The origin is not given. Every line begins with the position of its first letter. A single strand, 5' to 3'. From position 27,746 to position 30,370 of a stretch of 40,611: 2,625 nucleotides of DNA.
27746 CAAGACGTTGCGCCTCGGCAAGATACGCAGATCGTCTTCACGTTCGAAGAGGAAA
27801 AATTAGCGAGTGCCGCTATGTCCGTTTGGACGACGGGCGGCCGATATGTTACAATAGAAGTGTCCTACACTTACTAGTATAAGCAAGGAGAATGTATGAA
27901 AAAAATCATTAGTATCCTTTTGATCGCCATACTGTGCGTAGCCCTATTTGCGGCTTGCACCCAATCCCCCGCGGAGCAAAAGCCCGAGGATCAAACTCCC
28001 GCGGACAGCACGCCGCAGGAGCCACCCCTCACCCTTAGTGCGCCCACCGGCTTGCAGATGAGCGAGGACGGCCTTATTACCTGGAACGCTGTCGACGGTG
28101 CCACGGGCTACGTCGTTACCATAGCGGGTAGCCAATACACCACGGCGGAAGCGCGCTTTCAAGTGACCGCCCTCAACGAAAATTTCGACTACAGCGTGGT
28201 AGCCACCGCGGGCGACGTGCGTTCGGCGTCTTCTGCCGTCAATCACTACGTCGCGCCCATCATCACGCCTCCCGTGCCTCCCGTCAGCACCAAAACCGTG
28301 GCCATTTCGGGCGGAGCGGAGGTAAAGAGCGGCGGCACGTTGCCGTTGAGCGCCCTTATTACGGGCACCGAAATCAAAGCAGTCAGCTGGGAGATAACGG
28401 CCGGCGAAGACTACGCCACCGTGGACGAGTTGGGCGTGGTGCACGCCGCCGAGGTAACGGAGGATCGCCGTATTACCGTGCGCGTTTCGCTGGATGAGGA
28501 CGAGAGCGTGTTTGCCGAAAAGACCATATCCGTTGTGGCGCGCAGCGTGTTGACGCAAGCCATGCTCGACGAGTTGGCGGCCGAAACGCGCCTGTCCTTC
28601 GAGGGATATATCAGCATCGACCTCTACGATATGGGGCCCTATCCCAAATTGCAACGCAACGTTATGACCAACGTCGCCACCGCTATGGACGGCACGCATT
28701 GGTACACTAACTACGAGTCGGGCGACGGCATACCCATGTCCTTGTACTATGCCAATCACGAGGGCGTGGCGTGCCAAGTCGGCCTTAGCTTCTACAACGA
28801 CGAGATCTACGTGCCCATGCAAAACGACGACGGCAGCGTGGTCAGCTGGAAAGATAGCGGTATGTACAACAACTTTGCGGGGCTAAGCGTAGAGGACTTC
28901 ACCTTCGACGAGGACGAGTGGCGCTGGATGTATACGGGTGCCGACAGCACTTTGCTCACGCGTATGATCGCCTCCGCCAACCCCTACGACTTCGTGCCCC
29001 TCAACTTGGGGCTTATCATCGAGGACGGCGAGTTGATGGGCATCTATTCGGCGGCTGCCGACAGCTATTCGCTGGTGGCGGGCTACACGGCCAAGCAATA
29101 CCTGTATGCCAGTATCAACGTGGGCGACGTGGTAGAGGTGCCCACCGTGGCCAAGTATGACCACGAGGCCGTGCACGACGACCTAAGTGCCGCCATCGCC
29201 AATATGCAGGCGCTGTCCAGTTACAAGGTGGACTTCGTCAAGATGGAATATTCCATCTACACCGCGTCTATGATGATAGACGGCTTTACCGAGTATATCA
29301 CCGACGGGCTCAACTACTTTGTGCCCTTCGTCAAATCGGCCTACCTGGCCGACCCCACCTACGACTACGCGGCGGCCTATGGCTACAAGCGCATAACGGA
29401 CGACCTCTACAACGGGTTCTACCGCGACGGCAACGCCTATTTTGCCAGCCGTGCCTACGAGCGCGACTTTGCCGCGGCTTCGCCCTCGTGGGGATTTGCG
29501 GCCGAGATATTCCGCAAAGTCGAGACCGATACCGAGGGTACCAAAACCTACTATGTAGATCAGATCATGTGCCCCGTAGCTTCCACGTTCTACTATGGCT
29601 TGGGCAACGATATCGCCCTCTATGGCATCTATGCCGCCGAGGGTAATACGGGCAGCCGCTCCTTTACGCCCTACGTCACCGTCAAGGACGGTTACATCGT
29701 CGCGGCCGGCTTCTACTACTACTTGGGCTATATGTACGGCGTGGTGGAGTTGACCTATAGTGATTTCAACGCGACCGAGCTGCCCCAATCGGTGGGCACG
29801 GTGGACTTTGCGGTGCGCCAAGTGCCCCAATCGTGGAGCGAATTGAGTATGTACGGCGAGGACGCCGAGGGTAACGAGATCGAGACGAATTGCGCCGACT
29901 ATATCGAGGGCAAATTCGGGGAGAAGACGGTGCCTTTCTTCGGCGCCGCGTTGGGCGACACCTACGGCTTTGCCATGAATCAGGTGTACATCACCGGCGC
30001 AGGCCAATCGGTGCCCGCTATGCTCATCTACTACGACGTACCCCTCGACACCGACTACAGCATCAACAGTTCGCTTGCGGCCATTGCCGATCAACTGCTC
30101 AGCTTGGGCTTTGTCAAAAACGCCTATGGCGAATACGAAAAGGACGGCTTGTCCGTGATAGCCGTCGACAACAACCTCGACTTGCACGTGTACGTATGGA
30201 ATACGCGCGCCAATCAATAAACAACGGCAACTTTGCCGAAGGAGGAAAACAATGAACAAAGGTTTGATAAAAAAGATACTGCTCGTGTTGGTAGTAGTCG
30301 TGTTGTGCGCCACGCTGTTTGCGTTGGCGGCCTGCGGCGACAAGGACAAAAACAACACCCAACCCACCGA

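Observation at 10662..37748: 27-kb single-strand super-operon: expanded Opp-type importer, giant lipid-anchored S8/LRR protease and five orphan lipoproteins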

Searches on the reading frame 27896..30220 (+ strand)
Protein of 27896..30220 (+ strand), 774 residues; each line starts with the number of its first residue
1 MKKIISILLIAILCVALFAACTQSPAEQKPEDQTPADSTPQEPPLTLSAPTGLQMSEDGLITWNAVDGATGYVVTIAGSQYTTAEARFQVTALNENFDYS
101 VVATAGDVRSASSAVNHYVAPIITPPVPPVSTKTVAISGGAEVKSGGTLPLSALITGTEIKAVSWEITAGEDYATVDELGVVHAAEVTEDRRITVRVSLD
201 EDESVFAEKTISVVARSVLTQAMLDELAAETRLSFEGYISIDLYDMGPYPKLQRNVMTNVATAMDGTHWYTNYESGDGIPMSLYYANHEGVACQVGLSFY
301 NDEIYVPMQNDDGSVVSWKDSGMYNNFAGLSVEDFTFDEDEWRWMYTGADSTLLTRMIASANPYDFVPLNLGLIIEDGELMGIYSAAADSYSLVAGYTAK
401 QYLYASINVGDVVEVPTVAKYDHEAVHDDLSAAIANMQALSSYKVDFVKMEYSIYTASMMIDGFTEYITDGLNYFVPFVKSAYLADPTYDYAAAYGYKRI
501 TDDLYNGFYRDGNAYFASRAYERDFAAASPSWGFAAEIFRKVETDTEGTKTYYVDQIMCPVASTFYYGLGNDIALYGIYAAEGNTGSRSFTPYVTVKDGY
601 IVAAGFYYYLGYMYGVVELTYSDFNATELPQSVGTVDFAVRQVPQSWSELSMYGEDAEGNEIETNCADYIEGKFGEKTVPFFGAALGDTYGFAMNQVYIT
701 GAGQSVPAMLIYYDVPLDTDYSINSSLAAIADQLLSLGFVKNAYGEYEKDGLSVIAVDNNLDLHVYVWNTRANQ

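Call 5: search_protein_families(library=pfam, proteins=[window:27896-30220:+], max_evalue=0.01)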
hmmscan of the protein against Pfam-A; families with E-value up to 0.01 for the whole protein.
window:27896-30220:+ (774 aa): 0 families
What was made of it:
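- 27896..30220 (+): g10: 774-aa lipoprotein. Order of parts: fn3-like, Big_2-like, two LolA/LprG-like half-barrel domains, a small alpha/beta domain. No Pfam hit (call 5).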

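Call 18: find_related_loci(query=window:27896-30220:+, collection=genome_contigs, flank=10000)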
Query window:27896-30220:+ (774 aa) in genome_contigs; peptide patterns used: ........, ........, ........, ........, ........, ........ (x = any residue, [..] = any of these).
52 stretches matched a pattern; 1 encode a relative of the query (tblastn E <= 1e-3); 1 distinct loci.
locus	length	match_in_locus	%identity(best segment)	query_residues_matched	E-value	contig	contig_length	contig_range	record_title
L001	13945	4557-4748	32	338-408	4e-5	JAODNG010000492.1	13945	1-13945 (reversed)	MAG: Pseudonocardiales bacterium isolate RYN_112 scaffold_89041, whole genome shotgun sequence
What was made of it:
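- Tried and rejected: A single-sequence scan of species genomes with g10 found nothing relevant (call 18).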

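Call 19: find_homologous_proteins(query=window:27896-30220:+)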
Query window:27896-30220:+ (774 aa): 47 proteins with E <= 0.001 among 8000 candidates.
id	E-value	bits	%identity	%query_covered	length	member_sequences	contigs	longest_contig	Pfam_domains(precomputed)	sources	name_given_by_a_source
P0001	0.0e+0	1737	100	100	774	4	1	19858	-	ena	-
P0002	0.0e+0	1310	75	100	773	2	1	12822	-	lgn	-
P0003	2.6e-218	745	50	99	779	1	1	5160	-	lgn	-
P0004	1.1e-209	716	46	100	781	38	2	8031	-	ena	-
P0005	1.6e-205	703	49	94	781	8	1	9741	-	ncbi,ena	-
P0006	1.2e-204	700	45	99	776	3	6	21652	-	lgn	-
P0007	1.9e-203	696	46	97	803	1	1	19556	-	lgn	-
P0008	4.3e-198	678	46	99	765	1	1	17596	-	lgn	-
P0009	6.5e-198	678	46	99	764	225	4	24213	-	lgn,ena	-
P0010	1.1e-197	677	46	99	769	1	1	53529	-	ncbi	-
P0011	4.2e-197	675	45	99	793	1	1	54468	-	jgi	-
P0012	4.7e-197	675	45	99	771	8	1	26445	PF02368.25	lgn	-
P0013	4.7e-197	675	45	99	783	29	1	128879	-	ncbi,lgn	-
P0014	5.2e-197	675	46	99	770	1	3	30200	PF02368.25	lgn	-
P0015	1.6e-196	673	46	94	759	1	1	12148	-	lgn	-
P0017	7.3e-196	671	45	99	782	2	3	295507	-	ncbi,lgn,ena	-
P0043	5.0e-138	479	38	99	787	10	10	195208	-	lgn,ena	-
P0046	8.9e-110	386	33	99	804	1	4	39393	-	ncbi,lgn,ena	-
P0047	1.8e-91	326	35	79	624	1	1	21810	-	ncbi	-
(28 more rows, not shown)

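Call 21: find_encoding_contigs(protein=P0017, flank=10000, max_places=2)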
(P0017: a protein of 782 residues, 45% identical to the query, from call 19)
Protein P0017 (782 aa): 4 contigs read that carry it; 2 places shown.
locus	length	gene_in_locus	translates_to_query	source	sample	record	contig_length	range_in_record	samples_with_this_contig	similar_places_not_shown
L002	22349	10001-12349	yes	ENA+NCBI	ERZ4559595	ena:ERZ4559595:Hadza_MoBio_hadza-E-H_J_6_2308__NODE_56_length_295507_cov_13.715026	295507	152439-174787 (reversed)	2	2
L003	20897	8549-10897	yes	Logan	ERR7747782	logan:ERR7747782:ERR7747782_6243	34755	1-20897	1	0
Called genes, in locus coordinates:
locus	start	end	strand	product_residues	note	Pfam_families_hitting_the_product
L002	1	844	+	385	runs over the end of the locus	PF00005:ABC_tran, PF13304:AAA_21 (weak), PF08352:oligo_HPY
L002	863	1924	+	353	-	PF00005:ABC_tran, PF13304:AAA_21 (faint), PF08352:oligo_HPY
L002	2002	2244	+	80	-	-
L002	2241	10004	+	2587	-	PF00082:Peptidase_S8, PF02225:PA, PF06280:fn3_5, PF02368:Big_2 (weak), PF13306:LRR_5, PF13855:LRR_8 (faint), PF13306:LRR_5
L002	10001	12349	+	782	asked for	-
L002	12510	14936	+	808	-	-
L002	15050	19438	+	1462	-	PF07523:Big_3 (faint)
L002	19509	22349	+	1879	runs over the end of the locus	PF20137:BubE (faint), PF09479:Flg_new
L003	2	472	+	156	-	?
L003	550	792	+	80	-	-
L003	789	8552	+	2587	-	PF00082:Peptidase_S8, PF02225:PA, PF06280:fn3_5, PF02368:Big_2 (weak), PF13306:LRR_5, PF13855:LRR_8 (faint), PF13306:LRR_5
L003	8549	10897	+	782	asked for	-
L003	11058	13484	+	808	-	-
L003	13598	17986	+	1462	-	PF07523:Big_3 (faint)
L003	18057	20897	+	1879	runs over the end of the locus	PF20137:BubE (faint), PF09479:Flg_new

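Call 22: find_encoding_contigs(protein=P0046, flank=10000, max_places=1)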
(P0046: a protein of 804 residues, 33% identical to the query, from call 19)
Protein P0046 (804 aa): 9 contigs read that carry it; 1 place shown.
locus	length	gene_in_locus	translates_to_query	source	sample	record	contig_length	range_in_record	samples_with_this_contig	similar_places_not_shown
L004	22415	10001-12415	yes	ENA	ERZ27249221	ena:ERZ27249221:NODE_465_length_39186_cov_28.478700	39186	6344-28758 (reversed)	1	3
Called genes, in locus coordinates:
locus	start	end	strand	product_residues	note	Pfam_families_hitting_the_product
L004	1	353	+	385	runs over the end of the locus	PF00005:ABC_tran, PF13304:AAA_21 (weak), PF08352:oligo_HPY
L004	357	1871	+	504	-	PF00005:ABC_tran, PF13304:AAA_21 (faint), PF08352:oligo_HPY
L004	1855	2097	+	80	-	-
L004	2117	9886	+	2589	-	PF00082:Peptidase_S8, PF02225:PA, PF06280:fn3_5 (weak), PF02368:Big_2 (faint), PF21461:HL_N-beta (faint), PF13306:LRR_5, PF13855:LRR_8 (faint), PF13306:LRR_5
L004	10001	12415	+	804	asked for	-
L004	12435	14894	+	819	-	-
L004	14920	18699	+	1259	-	PF07523:Big_3 (faint)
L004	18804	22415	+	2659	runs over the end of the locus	PF09479:Flg_new (faint)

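Call 23: find_encoding_contigs(protein=P0043, flank=10000, max_places=1)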
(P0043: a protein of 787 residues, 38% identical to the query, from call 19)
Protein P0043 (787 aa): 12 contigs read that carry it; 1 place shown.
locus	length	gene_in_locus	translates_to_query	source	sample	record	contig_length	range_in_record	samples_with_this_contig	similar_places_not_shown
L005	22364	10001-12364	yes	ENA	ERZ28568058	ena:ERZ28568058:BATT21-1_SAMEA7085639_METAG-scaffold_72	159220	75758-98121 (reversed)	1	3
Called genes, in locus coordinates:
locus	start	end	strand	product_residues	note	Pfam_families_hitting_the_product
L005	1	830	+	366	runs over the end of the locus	PF00005:ABC_tran, PF13304:AAA_21 (weak), PF08352:oligo_HPY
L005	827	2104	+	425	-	PF00005:ABC_tran, PF13304:AAA_21 (faint), PF08352:oligo_HPY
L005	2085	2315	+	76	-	-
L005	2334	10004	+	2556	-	PF00082:Peptidase_S8, PF26918:Ig_Eae (faint), PF02225:PA, PF06280:fn3_5, PF02368:Big_2 (weak), PF02368:Big_2, PF22359:Big-like (weak), PF13306:LRR_5, +1 more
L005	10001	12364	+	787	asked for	-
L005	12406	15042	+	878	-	PF21764:Invasin_D4 (faint)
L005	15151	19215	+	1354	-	PF07523:Big_3 (faint)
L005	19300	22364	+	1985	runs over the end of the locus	PF09479:Flg_new (weak)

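Call 24: find_encoding_contigs(protein=P0047, flank=10000, max_places=1)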
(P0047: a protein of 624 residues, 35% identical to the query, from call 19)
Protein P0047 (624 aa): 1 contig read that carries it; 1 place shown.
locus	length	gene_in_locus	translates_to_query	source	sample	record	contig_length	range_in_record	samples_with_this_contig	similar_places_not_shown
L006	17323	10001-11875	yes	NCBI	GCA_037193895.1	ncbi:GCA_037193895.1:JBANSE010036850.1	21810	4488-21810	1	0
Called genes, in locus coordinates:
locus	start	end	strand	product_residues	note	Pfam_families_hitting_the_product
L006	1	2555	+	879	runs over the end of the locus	-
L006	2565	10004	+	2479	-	PF00082:Peptidase_S8, PF02225:PA, PF06280:fn3_5, PF02368:Big_2 (weak), PF13306:LRR_5, PF13855:LRR_8 (faint), PF13306:LRR_5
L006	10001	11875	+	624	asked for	-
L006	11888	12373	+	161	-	-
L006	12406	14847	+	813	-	-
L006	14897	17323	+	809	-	?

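Call 26: find_related_loci(query=A1, collection=genome_contigs, flank=10000)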
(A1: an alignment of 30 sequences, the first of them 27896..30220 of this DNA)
Query A1 (774 aa) in genome_contigs; peptide patterns used: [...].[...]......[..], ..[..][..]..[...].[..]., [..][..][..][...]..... (x = any residue, [..] = any of these).
139 stretches matched a pattern; 110 encode a relative of the query (tblastn E <= 1e-3); the best 80 are kept; 80 distinct loci.
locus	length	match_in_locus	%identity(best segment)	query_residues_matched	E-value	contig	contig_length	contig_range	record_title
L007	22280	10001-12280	46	5-768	0e+0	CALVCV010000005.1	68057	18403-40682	MAG: uncultured Bacilli bacterium isolate BRZ_BF__bin145 genome assembly, contig: BRZ_BF__NODE_549_length_68057_cov_11.3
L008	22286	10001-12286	46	1-768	0e+0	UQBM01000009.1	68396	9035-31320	uncultured Mollicutes bacterium isolate UMGS116 genome assembly, contig: NODE_83_length_68396_cov_46.268975, whole genom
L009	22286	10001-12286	46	1-768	0e+0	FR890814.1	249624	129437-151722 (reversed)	Staphylococcus sp. CAG:324 genomic scaffold, scf28, whole genome shotgun sequence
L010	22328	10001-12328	46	1-768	0e+0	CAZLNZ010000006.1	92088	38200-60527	MAG TPA_asm: uncultured Christensenellaceae bacterium isolate SRP225648_co1_198 genome assembly, contig: NODE_309_length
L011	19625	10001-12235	47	39-769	0e+0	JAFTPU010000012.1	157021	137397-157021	MAG: Clostridia bacterium isolate RGIG4039 Roe_deer_Cecum-5__c524033, whole genome shotgun sequence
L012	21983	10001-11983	49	124-768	0e+0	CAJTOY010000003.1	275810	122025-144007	MAG TPA_asm: uncultured Christensenella sp. isolate MGBC106726 genome assembly, contig: MGBC106726.3, whole genome shotg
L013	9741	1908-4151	49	40-769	0e+0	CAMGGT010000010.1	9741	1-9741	MAG: uncultured Clostridia bacterium isolate SRR11551368_bin.26_metaWRAP_v1.3_MAG genome assembly, contig: ERZ11474005.4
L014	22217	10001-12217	47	38-768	0e+0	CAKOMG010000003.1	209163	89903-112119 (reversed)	MAG: uncultured Bacilli bacterium isolate REFINED_METABAT215_TOP10_CONTIGS_1500_ASSEMBLY_K77_MERGED__Hadza_MoBio_hadza-A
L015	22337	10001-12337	45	1-769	0e+0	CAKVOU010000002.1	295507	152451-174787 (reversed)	MAG: uncultured Eubacteriales bacterium isolate REFINED_METABAT215_TOP10_CONTIGS_1500_ASSEMBLY_K77_MERGED__Hadza_MoBio_h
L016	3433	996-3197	45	42-768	0e+0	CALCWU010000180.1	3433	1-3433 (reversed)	MAG TPA_asm: uncultured Mollicutes bacterium isolate SRR1747056_bin.77_CONCOCT_v1.1_MAG genome assembly, contig: ERZ8082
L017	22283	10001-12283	44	1-768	0e+0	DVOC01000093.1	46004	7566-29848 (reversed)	MAG TPA_asm: Candidatus Fimimonas merdipullorum isolate ChiHjej12B11-7776 ChiHjej12B11M5__C398085_L46004_SRR6323174, who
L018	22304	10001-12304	46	1-768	0e+0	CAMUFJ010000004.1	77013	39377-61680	MAG TPA_asm: uncultured Clostridia bacterium isolate SRR14038239_bin.39_metawrap_v1.3_MAG genome assembly, contig: NODE.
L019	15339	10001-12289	46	1-768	0e+0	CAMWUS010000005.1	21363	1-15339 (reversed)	MAG TPA_asm: uncultured Clostridia bacterium isolate SRR14411325_bin.11_metawrap_v1.3_MAG genome assembly, contig: NODE.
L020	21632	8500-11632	46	47-767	0e+0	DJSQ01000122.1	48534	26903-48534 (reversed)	MAG TPA_asm: Clostridiales bacterium UBA6330 UBA6330_contig_280, whole genome shotgun sequence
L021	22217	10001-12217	46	46-768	0e+0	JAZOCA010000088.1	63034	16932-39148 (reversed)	MAG: Christensenellaceae bacterium isolate T1900044757_TS20190223.MAGScoT_cleanbin_000032 SGB_2307_k141_1849498, whole g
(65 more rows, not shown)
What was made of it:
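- All carriers are vertebrate-gut MAGs (call 26). The locus occurs in hosts from chicken to ruminants, rabbit and human, which argues against a single host-specific target (call 26).
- Tried and rejected: A family profile was needed (call 26).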

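Call 29: search_protein_families(library=ncbifam, proteins=[window:27896-30220:+], max_evalue=0.01)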
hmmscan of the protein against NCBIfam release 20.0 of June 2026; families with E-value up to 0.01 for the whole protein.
window:27896-30220:+ (774 aa): 0 families

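Call 40: predict_structure(alignment_id=A1)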
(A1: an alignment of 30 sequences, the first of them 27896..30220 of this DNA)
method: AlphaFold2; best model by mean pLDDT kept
length: 774 residues; sequences in the alignment: 30
mean_pLDDT: 85.3   pTM: 0.58
mean pLDDT of the five models: 85.3, 84.2, 83.8, 82.4, 82.3
residues with pLDDT >= 90: 392; 70-90: 301; 50-70: 43; < 50: 38
segments of 3 or more residues with pLDDT < 50: 20-41, 123-130
pLDDT, mean of each block of 10 residues (from residue 1): 68 64 38 38 73 91 94 94 94 89 92 91 44 84 93 88 93 93 92 94 90 93 95 95 82 88 95 76 91 84 85 88 94 95 94 93 92 93 94 79 96 89 92 91 89 80 90 90 78 91 92 89 81 83 92 83 56 62 80 93 87 85 91 88 91 81 88 90 88 85 83 78 85 94 88 89 90 52
secondary structure, 60 per line:
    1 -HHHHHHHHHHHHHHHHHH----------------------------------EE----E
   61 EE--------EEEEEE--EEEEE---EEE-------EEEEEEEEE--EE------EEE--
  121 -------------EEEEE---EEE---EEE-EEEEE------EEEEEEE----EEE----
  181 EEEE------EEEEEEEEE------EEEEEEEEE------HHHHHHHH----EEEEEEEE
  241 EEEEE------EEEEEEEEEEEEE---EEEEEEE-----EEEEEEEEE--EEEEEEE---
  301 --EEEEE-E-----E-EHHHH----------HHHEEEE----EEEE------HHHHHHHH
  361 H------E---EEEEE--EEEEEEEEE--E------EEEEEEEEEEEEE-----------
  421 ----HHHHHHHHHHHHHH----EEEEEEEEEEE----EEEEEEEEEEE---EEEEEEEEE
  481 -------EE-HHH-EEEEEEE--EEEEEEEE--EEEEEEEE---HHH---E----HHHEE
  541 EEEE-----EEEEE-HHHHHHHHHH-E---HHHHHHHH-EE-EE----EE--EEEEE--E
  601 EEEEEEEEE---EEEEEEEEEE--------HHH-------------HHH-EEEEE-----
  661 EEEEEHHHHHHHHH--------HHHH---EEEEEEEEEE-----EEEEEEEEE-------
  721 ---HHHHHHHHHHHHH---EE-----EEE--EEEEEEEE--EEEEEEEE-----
elements in order (helices of 4 or more, strands of 3 or more residues): H2-19 E60-62 E71-76 E79-83 E87-89 E97-105 E116-118 E134-138 E142-144 E148-150 E152-156 E163-169 E174-176 E181-184 E191-199 E206-214 H221-228 E233-245 E252-264 E268-274 E280-288 E291-297 E303-307 H318-321 E335-338 E343-346 H353-361 E372-376 E379-387 E397-409 H425-438 E443-453 E458-468 E472-480 E495-501 E504-511 E514-521 E539-544 E550-554 H556-565 H571-578 E593-597 E600-609 E613-622 E651-655 E661-665 H666-674 H683-686 E690-699 E705-713 H724-736 E747-749 E752-759 E762-769
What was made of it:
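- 27896..30220 (+): AF2 pLDDT is 85 (call 40).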

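Call 43: fold_search(model_id=the predicted structure, library=pdb)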
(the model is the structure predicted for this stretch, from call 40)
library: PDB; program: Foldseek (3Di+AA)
matches with E <= 10: 1486; with E <= 0.001: 13
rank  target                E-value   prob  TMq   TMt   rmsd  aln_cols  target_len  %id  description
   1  10ft_A                8.7e-08  1.00  0.10  0.13  29.2       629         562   11  Cryo-EM structure of receptor tyrosine kinase ROS1 in complex with NELL2 (released 2026-02-25)
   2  9pvp                  2.2e-07  0.98  0.11  0.06  37.2       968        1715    9  Cryo-EM structure of receptor tyrosine kinase ROS1 extracellular domain (released 2026-02-25)
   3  9ozc_A                3.2e-06  0.84  0.10  0.06  48.0      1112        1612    8  Cryo-EM structure of 1:2:1 ROS1/NEL/NICOL holo-complex, conformation 1. (released 2026-02-25)
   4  9bfp_A                7.2e-06  0.91  0.11  0.09  32.8       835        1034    8  Cryo-EM structure of Sevenless extracellular domain (monomer) (released 2025-01-29)
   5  6tav_B                3.7e-05  0.47  0.09  0.06  35.2       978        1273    7  Crystal structure of endopeptidase-induced alpha2-macroglobulin (released 2021-05-12)
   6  9ozh_D                4.9e-05  0.82  0.10  0.06  29.7       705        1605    9  Cryo-EM structure of 1:2:1 ROS1/NEL/NICOL holo-complex, conformation 2. (released 2026-02-25)
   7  9bfu_A                5.4e-05  0.91  0.10  0.06  22.7       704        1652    8  Cryo-EM structure of Sevenless extracellular domain (composite map of the dimer, pH 4.6) (released 2025-01-29)
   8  7r5k_10               8.3e-05  0.57  0.09  0.05  35.4       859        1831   10  Human nuclear pore complex (constricted) (released 2022-06-22)
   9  5yvf_C                1.3e-04  0.96  0.11  0.22  23.0       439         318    9  Crystal structure of BFA1 (released 2018-08-08)
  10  6tav_D                1.3e-04  0.35  0.09  0.06  35.6       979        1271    7  Crystal structure of endopeptidase-induced alpha2-macroglobulin (released 2021-05-12)
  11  6grq_A                2.5e-04  0.85  0.10  0.14  24.6       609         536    8  Paired immunoglobulin-like receptor B (PirB) or Leukocyte immunoglobulin-like receptor subfamily B member 3 (LILRB3) f (released 2019-02-06)
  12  5yvf_D                4.7e-04  0.87  0.11  0.21  22.7       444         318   10  Crystal structure of BFA1 (released 2018-08-08)
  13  9bfs_A                6.0e-04  0.54  0.10  0.06  31.9       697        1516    7  Cryo-EM structure of Sevenless extracellular domain (dimer, pH 6.6) (released 2025-01-29)
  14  7quz_DDD              1.2e-03  1.00  0.09  0.37  15.3       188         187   16  Crystal structure of the SeMet octameric C-terminal Big_2-CBM56 domains from Paenibacillus illinoisensis (Bacillus c (released 2023-02-01)
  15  3pdd                  1.4e-03  1.00  0.09  0.29  13.6       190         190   14  Structures of Clostridium thermocellum CbhA fibronectin(III)-like modules (released 2011-11-23)
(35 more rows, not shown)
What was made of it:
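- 27896..30220 (+): Foldseek gives domain-level hits to LolA, LolB and ependymin-related protein, with probability about 1 and TMt 0.35-0.40 (call 43).
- Tried and rejected: I rejected them (call 43).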
